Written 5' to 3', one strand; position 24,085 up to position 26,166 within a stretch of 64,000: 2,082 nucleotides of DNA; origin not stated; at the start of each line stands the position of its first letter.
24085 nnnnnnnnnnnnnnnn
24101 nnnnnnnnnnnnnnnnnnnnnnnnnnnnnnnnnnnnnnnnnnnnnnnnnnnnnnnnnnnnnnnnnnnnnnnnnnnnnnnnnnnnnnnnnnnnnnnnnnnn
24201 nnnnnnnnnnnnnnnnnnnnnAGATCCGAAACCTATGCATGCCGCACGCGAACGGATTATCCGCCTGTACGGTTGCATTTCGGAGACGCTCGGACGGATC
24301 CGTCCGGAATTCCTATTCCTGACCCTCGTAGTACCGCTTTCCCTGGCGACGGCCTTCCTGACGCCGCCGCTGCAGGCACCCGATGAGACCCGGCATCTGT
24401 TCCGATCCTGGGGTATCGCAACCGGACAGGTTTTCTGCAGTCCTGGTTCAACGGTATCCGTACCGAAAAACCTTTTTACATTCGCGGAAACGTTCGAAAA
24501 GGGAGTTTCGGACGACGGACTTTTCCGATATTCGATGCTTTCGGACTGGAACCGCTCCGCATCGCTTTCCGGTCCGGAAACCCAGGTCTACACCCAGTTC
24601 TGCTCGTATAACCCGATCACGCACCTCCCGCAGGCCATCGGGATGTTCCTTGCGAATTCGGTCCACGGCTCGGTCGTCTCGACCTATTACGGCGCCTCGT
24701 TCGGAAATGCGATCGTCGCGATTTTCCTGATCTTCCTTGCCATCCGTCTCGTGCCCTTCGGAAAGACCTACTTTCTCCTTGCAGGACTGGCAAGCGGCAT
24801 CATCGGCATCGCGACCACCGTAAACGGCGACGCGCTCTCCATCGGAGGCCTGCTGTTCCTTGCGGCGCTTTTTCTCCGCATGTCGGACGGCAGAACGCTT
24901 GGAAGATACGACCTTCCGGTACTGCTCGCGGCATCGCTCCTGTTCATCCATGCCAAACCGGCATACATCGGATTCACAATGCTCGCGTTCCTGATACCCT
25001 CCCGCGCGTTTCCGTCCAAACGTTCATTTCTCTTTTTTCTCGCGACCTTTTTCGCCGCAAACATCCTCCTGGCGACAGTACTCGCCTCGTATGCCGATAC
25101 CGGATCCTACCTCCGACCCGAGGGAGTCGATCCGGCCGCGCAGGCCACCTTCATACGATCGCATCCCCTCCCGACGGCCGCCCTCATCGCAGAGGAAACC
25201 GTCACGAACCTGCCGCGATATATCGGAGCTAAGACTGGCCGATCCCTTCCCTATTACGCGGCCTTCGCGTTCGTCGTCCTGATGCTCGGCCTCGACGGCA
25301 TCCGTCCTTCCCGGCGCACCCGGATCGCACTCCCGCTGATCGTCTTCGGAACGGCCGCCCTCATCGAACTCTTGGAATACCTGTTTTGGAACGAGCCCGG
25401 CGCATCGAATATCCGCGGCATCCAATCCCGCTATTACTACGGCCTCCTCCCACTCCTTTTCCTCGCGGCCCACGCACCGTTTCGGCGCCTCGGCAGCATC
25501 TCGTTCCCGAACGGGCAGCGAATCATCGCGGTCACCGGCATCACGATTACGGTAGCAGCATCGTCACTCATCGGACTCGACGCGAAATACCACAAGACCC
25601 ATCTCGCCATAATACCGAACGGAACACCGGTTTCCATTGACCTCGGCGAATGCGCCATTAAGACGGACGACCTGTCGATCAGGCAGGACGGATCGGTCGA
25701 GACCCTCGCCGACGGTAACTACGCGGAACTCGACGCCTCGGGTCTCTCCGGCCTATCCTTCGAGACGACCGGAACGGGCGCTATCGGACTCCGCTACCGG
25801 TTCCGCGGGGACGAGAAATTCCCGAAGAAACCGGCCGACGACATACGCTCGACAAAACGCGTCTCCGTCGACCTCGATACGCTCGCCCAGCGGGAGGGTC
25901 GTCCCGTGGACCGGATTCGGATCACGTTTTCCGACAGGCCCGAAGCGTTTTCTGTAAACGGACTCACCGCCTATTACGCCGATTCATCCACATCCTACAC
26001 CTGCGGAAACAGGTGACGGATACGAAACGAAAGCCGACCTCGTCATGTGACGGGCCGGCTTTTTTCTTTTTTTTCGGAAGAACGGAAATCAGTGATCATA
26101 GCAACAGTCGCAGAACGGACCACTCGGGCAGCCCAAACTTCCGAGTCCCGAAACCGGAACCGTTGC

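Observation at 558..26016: Expansion of GT-C membrane glycosyltransferases (six ArnT/PMT-like paralogs plus DUF2142) with a complete polyprenol-phosphate-sugar supply line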

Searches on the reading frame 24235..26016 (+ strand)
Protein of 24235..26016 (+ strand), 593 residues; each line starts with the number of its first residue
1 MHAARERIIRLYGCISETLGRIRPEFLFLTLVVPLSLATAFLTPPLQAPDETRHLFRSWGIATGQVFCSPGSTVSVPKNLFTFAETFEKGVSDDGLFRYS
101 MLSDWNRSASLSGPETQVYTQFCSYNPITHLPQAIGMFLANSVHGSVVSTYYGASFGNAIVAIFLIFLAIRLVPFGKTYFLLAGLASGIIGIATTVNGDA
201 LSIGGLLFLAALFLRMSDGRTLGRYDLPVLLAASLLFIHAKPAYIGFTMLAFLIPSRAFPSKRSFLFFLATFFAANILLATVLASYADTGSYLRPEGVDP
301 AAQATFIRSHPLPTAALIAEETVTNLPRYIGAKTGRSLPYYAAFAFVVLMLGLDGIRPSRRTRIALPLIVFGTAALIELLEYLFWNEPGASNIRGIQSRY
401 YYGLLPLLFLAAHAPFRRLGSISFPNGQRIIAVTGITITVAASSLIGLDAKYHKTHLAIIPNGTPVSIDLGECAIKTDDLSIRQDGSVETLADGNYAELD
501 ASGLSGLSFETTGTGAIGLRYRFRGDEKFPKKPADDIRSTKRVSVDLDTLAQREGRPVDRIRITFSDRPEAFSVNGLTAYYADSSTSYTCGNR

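Call 3: search_protein_families(library=pfam, proteins=[window:24235-26016:+], max_evalue=0.01)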
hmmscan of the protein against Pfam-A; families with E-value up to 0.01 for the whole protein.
window:24235-26016:+ (593 aa): 1 family
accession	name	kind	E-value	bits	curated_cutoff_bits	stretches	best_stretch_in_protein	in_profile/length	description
PF09913.15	DUF2142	-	2.1e-32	112.8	30.1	1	37-408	5-395/395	Predicted membrane protein (DUF2142)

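Call 7: search_protein_families(library=ncbifam, proteins=[window:24235-26016:+], max_evalue=0.01)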
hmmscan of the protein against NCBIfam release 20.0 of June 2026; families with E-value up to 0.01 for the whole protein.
window:24235-26016:+ (593 aa): 0 families

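Call 16: search_solved_structures(query=window:24235-26016:+, max_evalue=1)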
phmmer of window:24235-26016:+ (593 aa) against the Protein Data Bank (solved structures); distinct sequences matched with E-value up to 1: 0.
